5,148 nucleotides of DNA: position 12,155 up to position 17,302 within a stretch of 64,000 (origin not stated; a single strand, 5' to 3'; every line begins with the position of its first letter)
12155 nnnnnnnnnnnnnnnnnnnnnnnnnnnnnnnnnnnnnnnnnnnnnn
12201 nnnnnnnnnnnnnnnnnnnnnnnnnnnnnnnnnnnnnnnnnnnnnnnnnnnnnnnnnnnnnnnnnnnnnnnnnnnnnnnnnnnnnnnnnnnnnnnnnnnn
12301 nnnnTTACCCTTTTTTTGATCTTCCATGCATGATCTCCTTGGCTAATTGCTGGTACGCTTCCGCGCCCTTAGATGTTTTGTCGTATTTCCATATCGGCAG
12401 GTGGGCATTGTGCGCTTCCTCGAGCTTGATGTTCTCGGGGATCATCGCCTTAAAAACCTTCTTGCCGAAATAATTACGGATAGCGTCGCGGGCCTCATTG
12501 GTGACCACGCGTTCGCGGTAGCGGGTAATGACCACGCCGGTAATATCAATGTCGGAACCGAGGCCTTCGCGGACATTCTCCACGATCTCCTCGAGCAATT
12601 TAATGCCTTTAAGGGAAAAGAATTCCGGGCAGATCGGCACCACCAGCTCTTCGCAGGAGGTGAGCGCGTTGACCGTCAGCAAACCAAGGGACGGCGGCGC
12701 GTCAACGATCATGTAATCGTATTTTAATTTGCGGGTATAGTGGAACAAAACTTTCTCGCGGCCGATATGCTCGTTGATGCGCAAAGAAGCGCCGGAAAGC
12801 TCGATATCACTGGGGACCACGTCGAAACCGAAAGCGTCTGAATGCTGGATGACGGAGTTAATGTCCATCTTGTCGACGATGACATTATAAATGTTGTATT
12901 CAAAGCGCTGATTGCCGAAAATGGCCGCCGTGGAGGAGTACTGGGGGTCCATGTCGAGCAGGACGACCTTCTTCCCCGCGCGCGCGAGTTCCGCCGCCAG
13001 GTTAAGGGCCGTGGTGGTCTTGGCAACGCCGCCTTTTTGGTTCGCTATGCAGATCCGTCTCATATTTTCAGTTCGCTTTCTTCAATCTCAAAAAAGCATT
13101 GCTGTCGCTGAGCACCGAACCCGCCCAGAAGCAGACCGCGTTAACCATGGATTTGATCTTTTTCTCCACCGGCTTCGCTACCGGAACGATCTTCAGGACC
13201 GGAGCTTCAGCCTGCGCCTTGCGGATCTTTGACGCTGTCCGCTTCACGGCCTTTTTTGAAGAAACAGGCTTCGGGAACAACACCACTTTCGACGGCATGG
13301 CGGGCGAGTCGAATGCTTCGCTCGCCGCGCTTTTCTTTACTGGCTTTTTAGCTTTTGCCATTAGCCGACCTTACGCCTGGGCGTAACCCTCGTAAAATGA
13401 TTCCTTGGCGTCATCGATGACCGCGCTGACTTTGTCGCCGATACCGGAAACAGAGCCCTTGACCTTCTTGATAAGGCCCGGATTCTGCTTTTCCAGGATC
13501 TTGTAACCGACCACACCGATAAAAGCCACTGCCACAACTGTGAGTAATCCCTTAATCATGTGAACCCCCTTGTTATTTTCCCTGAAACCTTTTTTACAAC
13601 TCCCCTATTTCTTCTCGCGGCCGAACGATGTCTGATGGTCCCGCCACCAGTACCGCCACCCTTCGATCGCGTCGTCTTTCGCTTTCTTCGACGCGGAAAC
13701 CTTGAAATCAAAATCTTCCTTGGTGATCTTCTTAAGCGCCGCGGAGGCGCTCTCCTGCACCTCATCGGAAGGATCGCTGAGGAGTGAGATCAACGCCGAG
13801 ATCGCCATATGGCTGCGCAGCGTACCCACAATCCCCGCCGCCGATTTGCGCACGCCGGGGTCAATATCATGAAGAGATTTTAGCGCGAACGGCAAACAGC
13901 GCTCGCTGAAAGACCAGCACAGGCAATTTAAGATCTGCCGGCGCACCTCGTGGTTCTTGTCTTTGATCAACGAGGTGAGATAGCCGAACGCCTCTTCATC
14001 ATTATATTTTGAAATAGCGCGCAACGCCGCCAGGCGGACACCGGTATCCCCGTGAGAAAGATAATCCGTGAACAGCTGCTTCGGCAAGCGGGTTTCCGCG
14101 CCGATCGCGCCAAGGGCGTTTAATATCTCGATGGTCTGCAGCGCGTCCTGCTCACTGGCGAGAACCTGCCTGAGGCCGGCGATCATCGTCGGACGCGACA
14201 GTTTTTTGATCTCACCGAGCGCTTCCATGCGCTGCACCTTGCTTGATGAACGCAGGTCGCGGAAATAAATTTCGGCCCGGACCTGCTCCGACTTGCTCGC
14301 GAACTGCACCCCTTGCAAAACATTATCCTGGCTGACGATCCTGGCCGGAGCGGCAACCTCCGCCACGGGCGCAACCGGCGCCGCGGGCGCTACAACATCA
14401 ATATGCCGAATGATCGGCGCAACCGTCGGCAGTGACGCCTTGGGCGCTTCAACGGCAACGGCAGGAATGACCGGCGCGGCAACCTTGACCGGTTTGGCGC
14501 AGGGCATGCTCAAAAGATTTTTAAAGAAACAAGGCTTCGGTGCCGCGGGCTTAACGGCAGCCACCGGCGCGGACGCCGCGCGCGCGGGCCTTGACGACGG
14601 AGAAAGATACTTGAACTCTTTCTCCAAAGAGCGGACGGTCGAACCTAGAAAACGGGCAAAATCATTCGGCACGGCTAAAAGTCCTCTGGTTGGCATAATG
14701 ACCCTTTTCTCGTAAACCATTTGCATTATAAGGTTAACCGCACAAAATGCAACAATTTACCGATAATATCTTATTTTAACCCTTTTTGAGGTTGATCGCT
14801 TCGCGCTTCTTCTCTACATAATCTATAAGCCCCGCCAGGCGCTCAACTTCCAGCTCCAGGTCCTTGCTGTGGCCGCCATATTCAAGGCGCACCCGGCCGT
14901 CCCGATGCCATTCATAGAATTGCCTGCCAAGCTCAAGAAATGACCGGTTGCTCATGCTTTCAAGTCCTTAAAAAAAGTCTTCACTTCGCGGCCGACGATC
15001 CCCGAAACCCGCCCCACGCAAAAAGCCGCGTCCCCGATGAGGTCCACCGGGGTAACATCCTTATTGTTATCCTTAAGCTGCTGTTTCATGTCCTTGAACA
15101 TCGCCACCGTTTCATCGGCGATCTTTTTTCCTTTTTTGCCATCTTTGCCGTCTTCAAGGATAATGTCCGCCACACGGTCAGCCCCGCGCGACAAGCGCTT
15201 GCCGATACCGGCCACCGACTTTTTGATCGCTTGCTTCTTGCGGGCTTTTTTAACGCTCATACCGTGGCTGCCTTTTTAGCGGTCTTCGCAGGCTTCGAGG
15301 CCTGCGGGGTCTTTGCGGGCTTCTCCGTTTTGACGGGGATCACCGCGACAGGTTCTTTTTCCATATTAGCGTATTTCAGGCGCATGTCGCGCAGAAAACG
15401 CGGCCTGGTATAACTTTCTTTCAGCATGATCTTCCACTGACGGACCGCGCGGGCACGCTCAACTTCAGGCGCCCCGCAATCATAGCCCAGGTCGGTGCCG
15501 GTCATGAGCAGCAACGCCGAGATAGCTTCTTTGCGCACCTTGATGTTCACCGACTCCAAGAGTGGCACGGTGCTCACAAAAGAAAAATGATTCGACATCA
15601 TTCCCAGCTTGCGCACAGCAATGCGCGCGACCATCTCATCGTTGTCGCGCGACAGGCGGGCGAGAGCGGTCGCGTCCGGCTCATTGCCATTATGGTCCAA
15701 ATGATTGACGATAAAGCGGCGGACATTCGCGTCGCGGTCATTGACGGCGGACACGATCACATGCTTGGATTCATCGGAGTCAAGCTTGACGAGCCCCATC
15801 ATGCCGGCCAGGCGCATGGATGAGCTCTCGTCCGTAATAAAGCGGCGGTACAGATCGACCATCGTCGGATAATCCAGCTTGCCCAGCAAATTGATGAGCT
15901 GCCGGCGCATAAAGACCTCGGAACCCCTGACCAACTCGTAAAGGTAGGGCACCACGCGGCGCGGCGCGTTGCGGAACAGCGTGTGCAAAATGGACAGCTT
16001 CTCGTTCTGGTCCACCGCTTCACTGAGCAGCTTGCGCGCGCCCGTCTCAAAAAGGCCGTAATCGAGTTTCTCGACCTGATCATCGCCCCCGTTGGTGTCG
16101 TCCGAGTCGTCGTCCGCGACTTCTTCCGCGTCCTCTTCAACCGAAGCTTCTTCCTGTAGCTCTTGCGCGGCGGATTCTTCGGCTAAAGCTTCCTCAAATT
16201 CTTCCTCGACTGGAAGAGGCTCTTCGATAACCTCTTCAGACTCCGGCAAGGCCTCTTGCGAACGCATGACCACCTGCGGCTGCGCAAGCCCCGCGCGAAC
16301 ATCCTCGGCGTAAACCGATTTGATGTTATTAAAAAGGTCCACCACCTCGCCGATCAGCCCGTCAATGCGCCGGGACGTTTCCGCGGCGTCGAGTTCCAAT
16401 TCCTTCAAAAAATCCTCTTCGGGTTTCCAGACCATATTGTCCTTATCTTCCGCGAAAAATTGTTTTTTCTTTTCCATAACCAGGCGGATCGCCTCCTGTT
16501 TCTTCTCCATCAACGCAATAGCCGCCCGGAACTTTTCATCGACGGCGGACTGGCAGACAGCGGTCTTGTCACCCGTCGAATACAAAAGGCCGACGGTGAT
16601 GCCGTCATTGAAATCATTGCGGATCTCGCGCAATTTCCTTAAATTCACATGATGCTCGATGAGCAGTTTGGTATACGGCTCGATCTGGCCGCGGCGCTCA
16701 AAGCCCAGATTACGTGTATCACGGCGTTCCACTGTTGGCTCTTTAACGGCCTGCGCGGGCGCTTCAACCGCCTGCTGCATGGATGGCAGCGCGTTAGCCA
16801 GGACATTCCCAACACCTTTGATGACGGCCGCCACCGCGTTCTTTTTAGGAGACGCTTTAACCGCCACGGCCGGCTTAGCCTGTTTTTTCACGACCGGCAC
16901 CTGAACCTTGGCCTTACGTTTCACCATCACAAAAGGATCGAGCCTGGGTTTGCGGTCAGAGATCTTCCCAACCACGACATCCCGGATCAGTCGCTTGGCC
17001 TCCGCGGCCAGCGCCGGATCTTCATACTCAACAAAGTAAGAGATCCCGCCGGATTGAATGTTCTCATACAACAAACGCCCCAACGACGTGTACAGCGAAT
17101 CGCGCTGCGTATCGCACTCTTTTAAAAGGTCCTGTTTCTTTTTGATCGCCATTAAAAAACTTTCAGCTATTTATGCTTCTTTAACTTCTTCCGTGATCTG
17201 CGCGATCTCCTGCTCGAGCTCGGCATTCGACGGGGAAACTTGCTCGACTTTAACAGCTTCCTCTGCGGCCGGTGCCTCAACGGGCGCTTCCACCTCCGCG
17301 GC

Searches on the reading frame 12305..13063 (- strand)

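Call 19: search_protein_families(library=pfam, proteins=[window:12305-13063:-], max_evalue=0.01)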
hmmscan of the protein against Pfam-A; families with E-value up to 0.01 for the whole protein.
window:12305-13063:- (252 aa): 8 families
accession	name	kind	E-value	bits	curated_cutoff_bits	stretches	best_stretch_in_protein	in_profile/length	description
PF13614.12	AAA_31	-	1e-48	166.1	27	1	1-173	1-176/177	AAA domain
PF01656.29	CbiA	-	1e-27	97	25.4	1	4-224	1-125/125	CobQ/CobB/MinD/ParA nucleotide binding domain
PF10609.15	ParA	-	5e-13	49.5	27.1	1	3-244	5-245/246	NUBPL iron-transfer P-loop NTPase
PF00142.24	Fer4_NifH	-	2.2e-11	44.2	25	1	3-54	2-52/271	4Fe-4S iron sulfur cluster binding proteins, NifH/frxC family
PF09140.17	MipZ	-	5.3e-10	39.5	20.7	1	3-151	2-136/262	ATPase MipZ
PF02374.21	ArsA_ATPase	-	1.8e-08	34.4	24.3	1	6-228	5-234/305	Anion-transporting ATPase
PF06564.18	CBP_BcsQ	-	0.00076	19.5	21.3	0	1-41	1-41/234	Cellulose biosynthesis protein BcsQ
PF07015.17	VirC1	-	0.0019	18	24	1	1-41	1-41/231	VirC1 protein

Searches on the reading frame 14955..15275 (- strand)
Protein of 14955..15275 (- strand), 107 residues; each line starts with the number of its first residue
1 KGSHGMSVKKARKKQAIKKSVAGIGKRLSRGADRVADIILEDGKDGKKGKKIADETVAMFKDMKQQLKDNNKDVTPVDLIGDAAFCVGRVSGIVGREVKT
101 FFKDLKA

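Call 61: search_protein_families(library=pfam, proteins=[window:14955-15275:-], max_evalue=1)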
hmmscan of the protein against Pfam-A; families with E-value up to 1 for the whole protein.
window:14955-15275:- (107 aa): 4 families
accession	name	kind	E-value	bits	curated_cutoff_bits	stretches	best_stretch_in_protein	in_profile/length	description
PF11034.13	Grg1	-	0.02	15.5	25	1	7-48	21-62/67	Glucose-repressible protein Grg1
PF21408.2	MTR4-like_stalk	-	0.058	14.1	24.2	1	20-75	16-60/64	Exosome RNA helicase MTR4-like, stalk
PF02970.22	TBCA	-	0.065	14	30.3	1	41-73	42-74/99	Tubulin binding cofactor A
PF10107.15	Endonuc_Holl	-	0.14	12.4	23.8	1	51-100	81-130/159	Endonuclease related to archaeal Holliday junction resolvase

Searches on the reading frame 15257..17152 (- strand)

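Call 19: search_protein_families(library=pfam, proteins=[window:15257-17152:-], max_evalue=0.01)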
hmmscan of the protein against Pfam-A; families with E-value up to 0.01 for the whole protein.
window:15257-17152:- (631 aa): 2 families
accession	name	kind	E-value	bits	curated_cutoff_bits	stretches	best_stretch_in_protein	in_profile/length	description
PF13646.12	HEAT_2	-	1.3e-11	45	27.7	2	439-515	9-86/88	HEAT repeats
PF02985.28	HEAT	-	0.0077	16.8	23.5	0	497-522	5-30/31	HEAT repeat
